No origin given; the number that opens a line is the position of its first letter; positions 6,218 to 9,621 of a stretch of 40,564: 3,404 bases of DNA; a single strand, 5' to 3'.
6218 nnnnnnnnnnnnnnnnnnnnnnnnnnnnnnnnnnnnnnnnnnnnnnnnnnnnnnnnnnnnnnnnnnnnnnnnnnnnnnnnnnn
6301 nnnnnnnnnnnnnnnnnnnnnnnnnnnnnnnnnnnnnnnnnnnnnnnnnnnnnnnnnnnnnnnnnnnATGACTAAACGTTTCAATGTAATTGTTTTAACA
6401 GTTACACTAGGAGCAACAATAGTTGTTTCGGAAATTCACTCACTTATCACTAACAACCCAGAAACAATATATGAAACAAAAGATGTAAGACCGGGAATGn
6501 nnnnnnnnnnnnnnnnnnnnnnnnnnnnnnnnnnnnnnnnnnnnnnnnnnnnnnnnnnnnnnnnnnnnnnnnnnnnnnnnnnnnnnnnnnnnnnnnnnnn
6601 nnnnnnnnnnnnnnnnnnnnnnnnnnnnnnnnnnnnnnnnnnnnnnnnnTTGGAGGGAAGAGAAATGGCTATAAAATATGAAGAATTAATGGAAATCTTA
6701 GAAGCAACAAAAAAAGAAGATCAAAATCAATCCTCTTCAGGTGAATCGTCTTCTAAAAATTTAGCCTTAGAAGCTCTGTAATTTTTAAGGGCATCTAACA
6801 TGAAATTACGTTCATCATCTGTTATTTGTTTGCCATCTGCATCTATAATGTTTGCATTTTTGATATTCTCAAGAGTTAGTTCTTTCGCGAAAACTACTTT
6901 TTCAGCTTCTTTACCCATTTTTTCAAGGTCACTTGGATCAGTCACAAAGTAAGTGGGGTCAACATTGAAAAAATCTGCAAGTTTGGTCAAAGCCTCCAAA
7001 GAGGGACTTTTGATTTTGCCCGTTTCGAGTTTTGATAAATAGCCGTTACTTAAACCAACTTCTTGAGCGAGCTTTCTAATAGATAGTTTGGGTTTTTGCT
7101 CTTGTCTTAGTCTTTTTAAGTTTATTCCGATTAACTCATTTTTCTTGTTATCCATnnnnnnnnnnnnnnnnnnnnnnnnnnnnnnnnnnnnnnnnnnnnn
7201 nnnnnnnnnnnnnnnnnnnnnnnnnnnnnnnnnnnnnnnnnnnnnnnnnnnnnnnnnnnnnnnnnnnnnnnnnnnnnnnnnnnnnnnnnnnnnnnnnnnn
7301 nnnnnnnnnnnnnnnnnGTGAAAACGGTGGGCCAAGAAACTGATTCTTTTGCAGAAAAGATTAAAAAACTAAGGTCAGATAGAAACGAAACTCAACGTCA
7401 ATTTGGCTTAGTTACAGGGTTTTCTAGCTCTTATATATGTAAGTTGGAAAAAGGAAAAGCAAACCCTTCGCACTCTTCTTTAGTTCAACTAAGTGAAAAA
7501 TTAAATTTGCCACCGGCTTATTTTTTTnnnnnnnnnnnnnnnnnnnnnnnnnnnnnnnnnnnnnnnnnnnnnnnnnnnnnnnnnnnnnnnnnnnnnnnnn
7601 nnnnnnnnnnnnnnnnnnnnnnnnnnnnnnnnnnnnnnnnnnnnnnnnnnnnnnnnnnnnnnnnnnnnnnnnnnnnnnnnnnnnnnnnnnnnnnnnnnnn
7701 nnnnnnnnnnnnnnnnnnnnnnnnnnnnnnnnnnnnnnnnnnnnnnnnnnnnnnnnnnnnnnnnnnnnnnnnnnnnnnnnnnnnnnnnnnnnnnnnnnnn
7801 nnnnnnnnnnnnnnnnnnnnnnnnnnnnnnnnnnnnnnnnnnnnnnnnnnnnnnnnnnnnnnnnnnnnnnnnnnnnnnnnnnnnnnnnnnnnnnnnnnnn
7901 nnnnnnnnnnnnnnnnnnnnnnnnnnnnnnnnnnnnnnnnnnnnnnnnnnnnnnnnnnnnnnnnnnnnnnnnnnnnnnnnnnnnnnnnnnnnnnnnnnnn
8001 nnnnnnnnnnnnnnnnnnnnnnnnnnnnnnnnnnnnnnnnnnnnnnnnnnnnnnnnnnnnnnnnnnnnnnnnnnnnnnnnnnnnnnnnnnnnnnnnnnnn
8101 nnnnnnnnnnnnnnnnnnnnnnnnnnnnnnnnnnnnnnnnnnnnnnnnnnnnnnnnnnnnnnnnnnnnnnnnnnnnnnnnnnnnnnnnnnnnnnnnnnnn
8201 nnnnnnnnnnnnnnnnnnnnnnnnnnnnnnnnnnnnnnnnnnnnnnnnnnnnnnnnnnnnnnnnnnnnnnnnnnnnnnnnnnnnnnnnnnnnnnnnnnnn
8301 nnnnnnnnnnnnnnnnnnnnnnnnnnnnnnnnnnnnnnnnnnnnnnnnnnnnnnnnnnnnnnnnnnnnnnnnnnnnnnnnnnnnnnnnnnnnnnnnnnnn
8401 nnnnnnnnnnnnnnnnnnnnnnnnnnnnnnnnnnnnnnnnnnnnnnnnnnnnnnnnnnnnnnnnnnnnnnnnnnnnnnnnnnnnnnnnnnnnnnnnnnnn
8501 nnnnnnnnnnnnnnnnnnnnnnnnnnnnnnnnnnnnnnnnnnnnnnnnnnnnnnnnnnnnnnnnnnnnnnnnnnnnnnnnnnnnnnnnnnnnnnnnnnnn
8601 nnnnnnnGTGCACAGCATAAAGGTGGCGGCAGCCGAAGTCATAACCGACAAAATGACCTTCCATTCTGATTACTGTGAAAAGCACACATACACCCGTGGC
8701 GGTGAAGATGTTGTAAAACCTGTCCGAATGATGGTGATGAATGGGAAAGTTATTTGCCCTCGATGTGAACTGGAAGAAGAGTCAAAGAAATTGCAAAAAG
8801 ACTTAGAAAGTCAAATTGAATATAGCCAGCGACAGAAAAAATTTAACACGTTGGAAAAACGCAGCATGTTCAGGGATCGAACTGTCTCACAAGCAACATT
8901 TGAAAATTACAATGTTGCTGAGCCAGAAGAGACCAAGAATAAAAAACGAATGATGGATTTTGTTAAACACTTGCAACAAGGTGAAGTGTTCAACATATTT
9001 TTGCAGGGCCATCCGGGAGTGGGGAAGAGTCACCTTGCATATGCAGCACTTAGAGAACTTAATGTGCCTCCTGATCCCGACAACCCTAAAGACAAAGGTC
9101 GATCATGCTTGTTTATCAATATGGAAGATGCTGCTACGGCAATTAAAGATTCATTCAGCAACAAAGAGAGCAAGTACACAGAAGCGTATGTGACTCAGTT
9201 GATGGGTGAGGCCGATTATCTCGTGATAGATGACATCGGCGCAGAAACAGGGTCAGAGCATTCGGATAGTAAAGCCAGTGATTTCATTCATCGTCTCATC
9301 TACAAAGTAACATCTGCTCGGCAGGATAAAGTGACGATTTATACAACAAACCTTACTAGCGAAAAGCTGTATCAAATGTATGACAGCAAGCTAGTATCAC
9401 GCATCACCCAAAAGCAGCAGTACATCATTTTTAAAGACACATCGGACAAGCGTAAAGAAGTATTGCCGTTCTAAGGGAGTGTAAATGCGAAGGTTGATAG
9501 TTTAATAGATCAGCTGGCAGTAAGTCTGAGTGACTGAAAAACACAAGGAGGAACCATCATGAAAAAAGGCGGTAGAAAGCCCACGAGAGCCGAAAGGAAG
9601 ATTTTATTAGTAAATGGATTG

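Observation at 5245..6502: Arbitrium-like receptor and peptide pair with a non-canonical peptide C-terminus (DVRPGM)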

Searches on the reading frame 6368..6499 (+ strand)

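Call 6: search_protein_families(library=pfam, proteins=[window:6368-6499:+], max_evalue=1)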
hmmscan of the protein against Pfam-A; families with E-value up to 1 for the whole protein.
window:6368-6499:+ (44 aa): 0 families

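Call 7: search_protein_families(library=phrogs, proteins=[window:6368-6499:+], max_evalue=1)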
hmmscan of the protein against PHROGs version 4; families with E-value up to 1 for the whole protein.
window:6368-6499:+ (44 aa): 1 family
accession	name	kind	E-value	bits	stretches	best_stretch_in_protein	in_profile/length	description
phrog_3051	-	unknown function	0.051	14.5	1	9-31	17-39/42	-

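Call 8: search_protein_families(library=ncbifam, proteins=[window:6368-6499:+], max_evalue=1)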
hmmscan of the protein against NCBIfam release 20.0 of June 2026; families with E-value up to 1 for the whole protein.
window:6368-6499:+ (44 aa): 0 families

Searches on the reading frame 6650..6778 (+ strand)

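Call 6: search_protein_families(library=pfam, proteins=[window:6650-6778:+], max_evalue=1)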
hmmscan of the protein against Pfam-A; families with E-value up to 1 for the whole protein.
window:6650-6778:+ (43 aa): 0 families

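Call 7: search_protein_families(library=phrogs, proteins=[window:6650-6778:+], max_evalue=1)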
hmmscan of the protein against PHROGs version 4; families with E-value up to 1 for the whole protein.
window:6650-6778:+ (43 aa): 2 families
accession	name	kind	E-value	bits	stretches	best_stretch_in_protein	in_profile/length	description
phrog_2629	-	unknown function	0.0055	17.5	1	10-25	31-46/59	-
phrog_34687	-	unknown function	0.29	12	1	8-28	14-34/45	-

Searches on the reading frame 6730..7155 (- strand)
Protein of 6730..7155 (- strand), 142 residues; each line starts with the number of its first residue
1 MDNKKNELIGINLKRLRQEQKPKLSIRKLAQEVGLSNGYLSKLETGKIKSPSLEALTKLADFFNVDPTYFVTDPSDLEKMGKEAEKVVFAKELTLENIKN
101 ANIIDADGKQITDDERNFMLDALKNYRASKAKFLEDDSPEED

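Call 6: search_protein_families(library=pfam, proteins=[window:6730-7155:-], max_evalue=1)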
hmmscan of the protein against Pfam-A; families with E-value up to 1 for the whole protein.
window:6730-7155:- (142 aa): 10 families
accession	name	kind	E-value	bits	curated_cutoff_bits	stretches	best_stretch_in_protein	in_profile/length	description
PF01381.28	HTH_3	-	1.3e-13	51.1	23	1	13-70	1-55/55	Helix-turn-helix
PF13560.12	HTH_31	-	2.9e-10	40.7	27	1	10-67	3-58/64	Helix-turn-helix domain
PF12844.13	HTH_19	-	1.4e-08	35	30.2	1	10-72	1-60/64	Helix-turn-helix domain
PF13443.12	HTH_26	-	1.1e-07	32.4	22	1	23-67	10-54/63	Cro/C1-type HTH DNA-binding domain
PF00165.29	HTH_AraC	-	0.0016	18.9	26.6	1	22-43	7-28/42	Bacterial regulatory helix-turn-helix proteins, AraC family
PF13413.12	HTH_25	-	0.014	15.7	24.6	1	13-49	2-36/62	Helix-turn-helix domain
PF13412.12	HTH_24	-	0.014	15.4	21.9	1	20-40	14-34/48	Winged helix-turn-helix DNA-binding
PF19776.5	DUF6262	-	0.027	15.1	29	1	8-44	19-54/110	Family of unknown function (DUF6262)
PF19575.5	HTH_58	-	0.03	14.6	23.8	1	16-43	19-46/62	Helix-turn-helix domain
PF08279.18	HTH_11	-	0.11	12.8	25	1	13-37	6-29/55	HTH domain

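Call 7: search_protein_families(library=phrogs, proteins=[window:6730-7155:-], max_evalue=1)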
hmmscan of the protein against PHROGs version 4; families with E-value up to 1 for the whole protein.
window:6730-7155:- (142 aa): 35 families (the best 25 are shown)
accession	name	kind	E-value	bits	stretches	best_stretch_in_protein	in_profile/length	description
phrog_8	-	transcription regulation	1.4e-16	61.9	1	2-103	70-150/346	transcriptional regulator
phrog_3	-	transcription regulation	2.9e-13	51.4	1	3-113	83-202/430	transcriptional repressor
phrog_4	-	transcription regulation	3.4e-11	43.8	1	4-76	130-197/400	transcriptional repressor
phrog_5823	-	transcription regulation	1.1e-10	42.2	1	6-84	4-81/404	transcriptional regulator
phrog_2439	-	transcription regulation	2.5e-10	40.8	1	5-94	4-85/367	transcriptional regulator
phrog_2967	-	transcription regulation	3.7e-08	34.2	1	2-124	4-121/225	transcriptional regulator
phrog_32768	-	unknown function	1.2e-05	25.3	1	11-65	12-64/446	-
phrog_35195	-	unknown function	2.3e-05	25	1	12-74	6-66/159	-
phrog_7241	-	transcription regulation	5.1e-05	24.3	1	23-68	74-118/122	transcriptional regulator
phrog_30664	-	unknown function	0.00012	22.6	1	8-112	109-203/233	-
phrog_7126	-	DNA, RNA and nucleotide metabolism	0.00013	22.8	1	21-72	29-77/120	HTH DNA binding protein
phrog_2104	-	unknown function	0.00094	20.4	1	12-60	43-88/103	-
phrog_3037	-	transcription regulation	0.0012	19.6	1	16-94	25-92/189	transcriptional repressor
phrog_1373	-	transcription regulation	0.0016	19.5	1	19-66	72-118/166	transcriptional regulator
phrog_6831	-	transcription regulation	0.0019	19.2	1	28-64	23-59/68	transcriptional regulator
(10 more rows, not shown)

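Call 63: search_solved_structures(query=window:6730-7155:-, max_evalue=0.01)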
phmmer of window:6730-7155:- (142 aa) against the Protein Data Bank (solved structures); distinct sequences matched with E-value up to 0.01: 17.
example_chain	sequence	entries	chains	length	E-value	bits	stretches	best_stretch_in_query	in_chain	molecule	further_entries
9sf2_A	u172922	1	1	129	7.1e-25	90.8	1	9-131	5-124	Transcriptional regulator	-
7t5u_A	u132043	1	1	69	1e-06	32.1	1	10-73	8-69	Helix-turn-helix domain-containing protein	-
9xz9_A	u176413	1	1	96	0.00019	24.7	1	6-74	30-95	Quorum sensing controller protein QseC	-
7p4a_A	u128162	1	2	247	0.00027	24.3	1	20-111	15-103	Stl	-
3qwg_A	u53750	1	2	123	0.00031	24.1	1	30-87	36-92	ESX-1 secretion-associated regulator EspR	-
3qf3_A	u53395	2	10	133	0.00035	23.9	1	30-87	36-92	ESX-1 secretion-associated regulator EspR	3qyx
3r1f_A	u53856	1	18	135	0.00036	23.9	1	30-87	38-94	ESX-1 secretion-associated regulator EspR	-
4ndw_A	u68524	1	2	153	0.00048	23.5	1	30-87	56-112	Nucleoid-associated protein EspR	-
7zvi_A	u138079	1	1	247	0.00062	23.1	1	20-111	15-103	Orf22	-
3qq6_A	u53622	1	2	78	0.001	22.4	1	6-66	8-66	HTH-type transcriptional regulator sinR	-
8bny_A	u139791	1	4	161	0.0019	21.6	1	16-67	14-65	Immunity repressor protein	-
5tn0_A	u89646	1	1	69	0.0023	21.3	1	9-66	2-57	HTH-type transcriptional regulator SinR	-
3bs3_A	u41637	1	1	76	0.0026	21.1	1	19-71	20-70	Putative DNA-binding protein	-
1b0n_A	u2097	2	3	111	0.0028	21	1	9-79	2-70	PROTEIN (SINR PROTEIN) | HTH-TYPE TRANSCRIPTIONAL REGULATOR SINR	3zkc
5woq_A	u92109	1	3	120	0.004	20.5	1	6-90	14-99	Transcriptional regulator ClgR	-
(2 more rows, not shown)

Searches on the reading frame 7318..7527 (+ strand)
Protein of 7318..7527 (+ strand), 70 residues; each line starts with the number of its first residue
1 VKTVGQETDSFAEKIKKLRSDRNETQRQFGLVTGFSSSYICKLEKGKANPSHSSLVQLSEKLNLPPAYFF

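Call 6: search_protein_families(library=pfam, proteins=[window:7318-7527:+], max_evalue=1)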
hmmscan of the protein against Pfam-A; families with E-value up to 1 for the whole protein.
window:7318-7527:+ (70 aa): 7 families
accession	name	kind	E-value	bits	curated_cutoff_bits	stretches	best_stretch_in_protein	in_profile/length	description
PF12844.13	HTH_19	-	6.7e-10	39.2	30.2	1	13-70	2-59/64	Helix-turn-helix domain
PF01381.28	HTH_3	-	9.2e-08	32.4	23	1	15-69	1-55/55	Helix-turn-helix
PF13560.12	HTH_31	-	4.5e-05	24.1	27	1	11-67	2-59/64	Helix-turn-helix domain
PF15731.11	MqsA_antitoxin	-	0.11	13.1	30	1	12-62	71-120/131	Antitoxin component of bacterial toxin-antitoxin system, MqsA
PF04814.19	HNF-1_N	-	0.12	13.2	29.7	1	9-45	120-157/175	Hepatocyte nuclear factor 1 (HNF-1), N terminus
PF20331.3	DUF6626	-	0.16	13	27.3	1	36-64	28-56/96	Family of unknown function (DUF6626)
PF07423.16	DUF1510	-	0.25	12.1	23.1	1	6-61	11-67/93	Domain of unknown function (DUF1510)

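Call 7: search_protein_families(library=phrogs, proteins=[window:7318-7527:+], max_evalue=1)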
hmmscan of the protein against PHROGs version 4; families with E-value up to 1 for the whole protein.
window:7318-7527:+ (70 aa): 29 families (the best 25 are shown)
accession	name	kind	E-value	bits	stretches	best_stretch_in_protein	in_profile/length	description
phrog_8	-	transcription regulation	9.6e-12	46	1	6-69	72-135/346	transcriptional regulator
phrog_4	-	transcription regulation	5.4e-09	36.5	1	3-69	132-191/400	transcriptional repressor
phrog_2967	-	transcription regulation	1.8e-08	35.2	1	6-70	6-70/225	transcriptional regulator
phrog_3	-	transcription regulation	2.4e-08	35.2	1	8-70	86-146/430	transcriptional repressor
phrog_2439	-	transcription regulation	2.6e-08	34.1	1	13-70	10-67/367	transcriptional regulator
phrog_5823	-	transcription regulation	3.6e-06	27.4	1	8-65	4-62/404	transcriptional regulator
phrog_2104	-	unknown function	5e-05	24.5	1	12-58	41-87/103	-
phrog_1373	-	transcription regulation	7.3e-05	23.8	1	11-65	64-118/166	transcriptional regulator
phrog_3949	-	transcription regulation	0.00026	22.1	1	13-67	15-70/161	transcriptional repressor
phrog_6831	-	transcription regulation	0.0014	19.5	1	25-59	20-55/68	transcriptional regulator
phrog_2328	-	transcription regulation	0.0014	19.4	1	7-66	12-71/128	transcriptional repressor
phrog_3951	-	unknown function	0.0033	18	1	6-51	240-285/301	-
phrog_7241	-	transcription regulation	0.0035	18.4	1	13-67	64-118/122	transcriptional regulator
phrog_147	-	transcription regulation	0.0041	18.5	1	9-59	3-54/100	transcriptional regulator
phrog_38027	-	transcription regulation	0.0045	18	1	17-69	75-127/143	transcriptional repressor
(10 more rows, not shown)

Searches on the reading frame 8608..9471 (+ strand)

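Call 54: search_protein_families(library=pfam, proteins=[window:8608-9471:+], max_evalue=0.001)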
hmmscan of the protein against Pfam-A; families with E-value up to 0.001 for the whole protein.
window:8608-9471:+ (288 aa): 3 families
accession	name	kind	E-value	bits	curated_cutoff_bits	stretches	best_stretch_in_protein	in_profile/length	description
PF00004.35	AAA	-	1.3e-06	29.4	21.2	1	131-269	2-126/131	ATPase family associated with various cellular activities (AAA)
PF01695.23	IstB_IS21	-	1.7e-05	24.9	24.1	1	76-262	46-208/238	IstB-like ATP binding protein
PF13173.12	AAA_14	-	0.0001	22.7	27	1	130-266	5-115/129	AAA domain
